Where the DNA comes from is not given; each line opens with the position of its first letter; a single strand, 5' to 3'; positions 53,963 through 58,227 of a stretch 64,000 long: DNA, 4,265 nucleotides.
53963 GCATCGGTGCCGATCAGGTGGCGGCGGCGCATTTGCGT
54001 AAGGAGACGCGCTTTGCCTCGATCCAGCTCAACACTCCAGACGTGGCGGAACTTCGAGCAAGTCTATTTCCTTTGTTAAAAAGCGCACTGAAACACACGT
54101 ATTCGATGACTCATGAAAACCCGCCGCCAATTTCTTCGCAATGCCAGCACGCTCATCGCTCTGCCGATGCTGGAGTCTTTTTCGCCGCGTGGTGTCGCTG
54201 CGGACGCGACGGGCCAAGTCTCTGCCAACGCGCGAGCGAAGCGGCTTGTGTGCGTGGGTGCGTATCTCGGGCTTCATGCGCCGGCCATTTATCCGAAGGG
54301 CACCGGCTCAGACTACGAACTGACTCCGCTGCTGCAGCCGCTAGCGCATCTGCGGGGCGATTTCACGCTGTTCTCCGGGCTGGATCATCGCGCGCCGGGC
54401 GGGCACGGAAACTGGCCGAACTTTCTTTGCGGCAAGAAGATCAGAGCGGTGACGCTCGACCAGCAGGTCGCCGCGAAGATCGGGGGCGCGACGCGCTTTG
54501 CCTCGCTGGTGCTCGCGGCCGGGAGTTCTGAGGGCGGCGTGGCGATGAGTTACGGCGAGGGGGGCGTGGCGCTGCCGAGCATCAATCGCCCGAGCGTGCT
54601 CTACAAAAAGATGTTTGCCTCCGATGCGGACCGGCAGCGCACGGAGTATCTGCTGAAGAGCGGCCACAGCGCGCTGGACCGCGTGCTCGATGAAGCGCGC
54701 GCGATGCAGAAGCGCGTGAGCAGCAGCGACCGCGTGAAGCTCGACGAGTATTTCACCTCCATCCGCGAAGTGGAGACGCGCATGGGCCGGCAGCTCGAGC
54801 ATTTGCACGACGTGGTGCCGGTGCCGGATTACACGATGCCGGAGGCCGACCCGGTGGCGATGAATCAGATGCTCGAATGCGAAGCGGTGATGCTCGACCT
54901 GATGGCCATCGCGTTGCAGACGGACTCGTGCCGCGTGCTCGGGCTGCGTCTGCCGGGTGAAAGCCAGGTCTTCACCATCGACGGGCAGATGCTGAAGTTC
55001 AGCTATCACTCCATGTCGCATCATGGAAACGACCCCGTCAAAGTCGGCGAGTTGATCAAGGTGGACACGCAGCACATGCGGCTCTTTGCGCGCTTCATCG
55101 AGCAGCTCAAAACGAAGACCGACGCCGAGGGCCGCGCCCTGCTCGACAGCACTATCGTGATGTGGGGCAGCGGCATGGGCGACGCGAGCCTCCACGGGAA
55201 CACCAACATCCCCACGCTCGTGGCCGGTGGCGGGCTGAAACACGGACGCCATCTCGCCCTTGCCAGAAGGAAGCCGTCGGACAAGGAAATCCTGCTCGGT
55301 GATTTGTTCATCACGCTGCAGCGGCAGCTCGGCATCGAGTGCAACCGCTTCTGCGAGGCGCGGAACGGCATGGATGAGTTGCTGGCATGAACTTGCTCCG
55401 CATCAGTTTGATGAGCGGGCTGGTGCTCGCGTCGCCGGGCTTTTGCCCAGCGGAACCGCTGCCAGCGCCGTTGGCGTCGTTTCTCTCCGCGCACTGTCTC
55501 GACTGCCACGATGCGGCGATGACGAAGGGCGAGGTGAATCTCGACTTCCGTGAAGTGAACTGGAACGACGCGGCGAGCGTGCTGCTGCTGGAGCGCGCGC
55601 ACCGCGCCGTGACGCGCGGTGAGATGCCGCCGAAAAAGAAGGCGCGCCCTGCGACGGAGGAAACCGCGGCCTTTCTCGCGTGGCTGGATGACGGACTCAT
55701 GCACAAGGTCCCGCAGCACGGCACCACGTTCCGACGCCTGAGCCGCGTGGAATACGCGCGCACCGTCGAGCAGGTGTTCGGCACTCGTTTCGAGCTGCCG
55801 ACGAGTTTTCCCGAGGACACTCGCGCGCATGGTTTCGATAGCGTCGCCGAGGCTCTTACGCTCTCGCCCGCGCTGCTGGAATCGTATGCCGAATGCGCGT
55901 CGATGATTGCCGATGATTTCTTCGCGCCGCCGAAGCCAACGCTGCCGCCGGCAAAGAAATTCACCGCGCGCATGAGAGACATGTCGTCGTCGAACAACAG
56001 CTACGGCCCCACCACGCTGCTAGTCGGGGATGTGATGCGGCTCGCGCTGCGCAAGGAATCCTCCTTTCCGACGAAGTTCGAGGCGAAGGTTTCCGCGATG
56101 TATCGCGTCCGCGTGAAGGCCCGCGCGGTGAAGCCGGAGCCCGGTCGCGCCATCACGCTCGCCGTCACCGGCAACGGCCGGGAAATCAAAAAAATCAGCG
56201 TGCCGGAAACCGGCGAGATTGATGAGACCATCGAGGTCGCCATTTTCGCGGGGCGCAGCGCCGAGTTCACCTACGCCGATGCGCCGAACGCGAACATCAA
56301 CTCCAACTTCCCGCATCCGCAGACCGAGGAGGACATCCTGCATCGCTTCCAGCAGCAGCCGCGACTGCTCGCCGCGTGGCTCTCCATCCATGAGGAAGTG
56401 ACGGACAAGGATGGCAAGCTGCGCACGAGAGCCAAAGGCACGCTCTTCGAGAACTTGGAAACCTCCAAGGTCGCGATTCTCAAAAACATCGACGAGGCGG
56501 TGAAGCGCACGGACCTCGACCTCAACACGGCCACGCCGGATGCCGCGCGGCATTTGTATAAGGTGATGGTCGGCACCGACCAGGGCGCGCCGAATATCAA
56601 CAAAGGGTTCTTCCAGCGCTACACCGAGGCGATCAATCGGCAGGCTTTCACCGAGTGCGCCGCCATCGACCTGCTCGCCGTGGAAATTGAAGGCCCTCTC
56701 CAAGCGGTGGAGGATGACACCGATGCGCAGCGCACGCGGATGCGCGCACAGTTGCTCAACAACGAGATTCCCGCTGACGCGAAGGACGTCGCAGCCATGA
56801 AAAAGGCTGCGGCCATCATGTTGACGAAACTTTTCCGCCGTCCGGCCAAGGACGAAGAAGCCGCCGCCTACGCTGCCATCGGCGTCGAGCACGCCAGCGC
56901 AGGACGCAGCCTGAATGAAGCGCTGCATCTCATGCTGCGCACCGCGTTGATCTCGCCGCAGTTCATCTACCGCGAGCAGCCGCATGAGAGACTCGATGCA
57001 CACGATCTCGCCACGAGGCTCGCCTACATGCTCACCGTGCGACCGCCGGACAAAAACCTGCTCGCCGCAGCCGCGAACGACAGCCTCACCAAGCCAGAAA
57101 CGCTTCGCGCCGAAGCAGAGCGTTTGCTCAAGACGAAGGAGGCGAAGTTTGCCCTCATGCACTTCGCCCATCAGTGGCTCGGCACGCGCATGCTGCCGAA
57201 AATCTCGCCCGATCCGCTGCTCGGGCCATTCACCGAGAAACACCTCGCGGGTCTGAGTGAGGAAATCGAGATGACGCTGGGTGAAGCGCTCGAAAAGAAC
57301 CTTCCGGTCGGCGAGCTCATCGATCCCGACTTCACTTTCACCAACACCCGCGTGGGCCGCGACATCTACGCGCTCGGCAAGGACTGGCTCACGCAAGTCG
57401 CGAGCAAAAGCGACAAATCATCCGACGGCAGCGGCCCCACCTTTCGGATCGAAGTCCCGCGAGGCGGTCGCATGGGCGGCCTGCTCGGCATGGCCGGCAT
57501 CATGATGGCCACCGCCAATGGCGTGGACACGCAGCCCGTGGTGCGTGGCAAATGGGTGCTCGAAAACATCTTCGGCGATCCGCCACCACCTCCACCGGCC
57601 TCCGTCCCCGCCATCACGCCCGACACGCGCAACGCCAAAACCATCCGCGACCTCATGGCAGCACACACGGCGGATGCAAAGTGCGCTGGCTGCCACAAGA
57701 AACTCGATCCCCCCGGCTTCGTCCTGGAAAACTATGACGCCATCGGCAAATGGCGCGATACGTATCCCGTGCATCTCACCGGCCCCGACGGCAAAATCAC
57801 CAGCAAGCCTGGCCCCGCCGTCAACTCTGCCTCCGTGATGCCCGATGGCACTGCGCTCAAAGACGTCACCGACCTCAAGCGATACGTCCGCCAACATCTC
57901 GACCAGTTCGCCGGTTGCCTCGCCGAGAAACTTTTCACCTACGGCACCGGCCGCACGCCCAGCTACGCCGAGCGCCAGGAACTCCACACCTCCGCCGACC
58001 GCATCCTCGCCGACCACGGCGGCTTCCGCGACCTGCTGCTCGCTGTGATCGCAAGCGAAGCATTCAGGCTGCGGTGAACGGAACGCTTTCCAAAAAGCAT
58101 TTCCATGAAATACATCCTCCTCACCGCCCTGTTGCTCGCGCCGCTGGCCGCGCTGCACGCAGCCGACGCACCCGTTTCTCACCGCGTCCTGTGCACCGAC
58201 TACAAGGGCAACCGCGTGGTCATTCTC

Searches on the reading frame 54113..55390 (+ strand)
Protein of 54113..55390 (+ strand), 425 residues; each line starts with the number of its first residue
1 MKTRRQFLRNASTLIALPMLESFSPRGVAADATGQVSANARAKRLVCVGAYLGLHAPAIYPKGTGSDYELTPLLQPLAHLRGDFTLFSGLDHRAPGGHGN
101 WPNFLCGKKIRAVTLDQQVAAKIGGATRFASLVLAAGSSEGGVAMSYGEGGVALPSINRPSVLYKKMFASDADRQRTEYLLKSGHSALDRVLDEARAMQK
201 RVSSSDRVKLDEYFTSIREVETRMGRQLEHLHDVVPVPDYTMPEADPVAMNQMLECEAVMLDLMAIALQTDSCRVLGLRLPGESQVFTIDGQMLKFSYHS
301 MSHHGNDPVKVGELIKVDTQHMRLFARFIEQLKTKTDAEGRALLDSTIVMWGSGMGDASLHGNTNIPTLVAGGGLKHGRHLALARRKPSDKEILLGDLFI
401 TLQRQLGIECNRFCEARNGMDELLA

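Call 60: search_protein_families(library=pfam, proteins=[window:54113-55390:+], max_evalue=0.00001)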
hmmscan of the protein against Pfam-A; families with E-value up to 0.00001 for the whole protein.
window:54113-55390:+ (425 aa): 1 family
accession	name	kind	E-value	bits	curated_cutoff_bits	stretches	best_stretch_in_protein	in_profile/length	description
PF07586.16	HXXSHH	-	8.2e-62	210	30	1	44-326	1-307/307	Protein of unknown function (DUF1552)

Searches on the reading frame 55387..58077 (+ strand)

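Call 60: search_protein_families(library=pfam, proteins=[window:55387-58077:+], max_evalue=0.00001)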
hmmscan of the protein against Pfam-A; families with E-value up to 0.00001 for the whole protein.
window:55387-58077:+ (896 aa): 6 families
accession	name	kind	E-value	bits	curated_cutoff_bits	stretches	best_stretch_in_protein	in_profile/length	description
PF07627.16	PSCyt3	-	1.3e-32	112.4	27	1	697-792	2-97/98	Protein of unknown function (DUF1588)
PF07631.16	PSD4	-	2.9e-27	96.1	23.3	1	536-657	1-123/128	Protein of unknown function (DUF1592)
PF07626.16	PSD3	-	8e-19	68.3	23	1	116-179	1-64/65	Protein of unknown function (DUF1587)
PF07624.16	PSD2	-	2.4e-16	59.6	25.8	1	820-893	1-74/74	Protein of unknown function (DUF1585)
PF07637.16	PSD5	-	9.1e-11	42.4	34.2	1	478-529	9-60/62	Protein of unknown function (DUF1595)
PF07635.16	PSCyt1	-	2.1e-06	28.7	22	0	37-83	1-58/59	Planctomycete cytochrome C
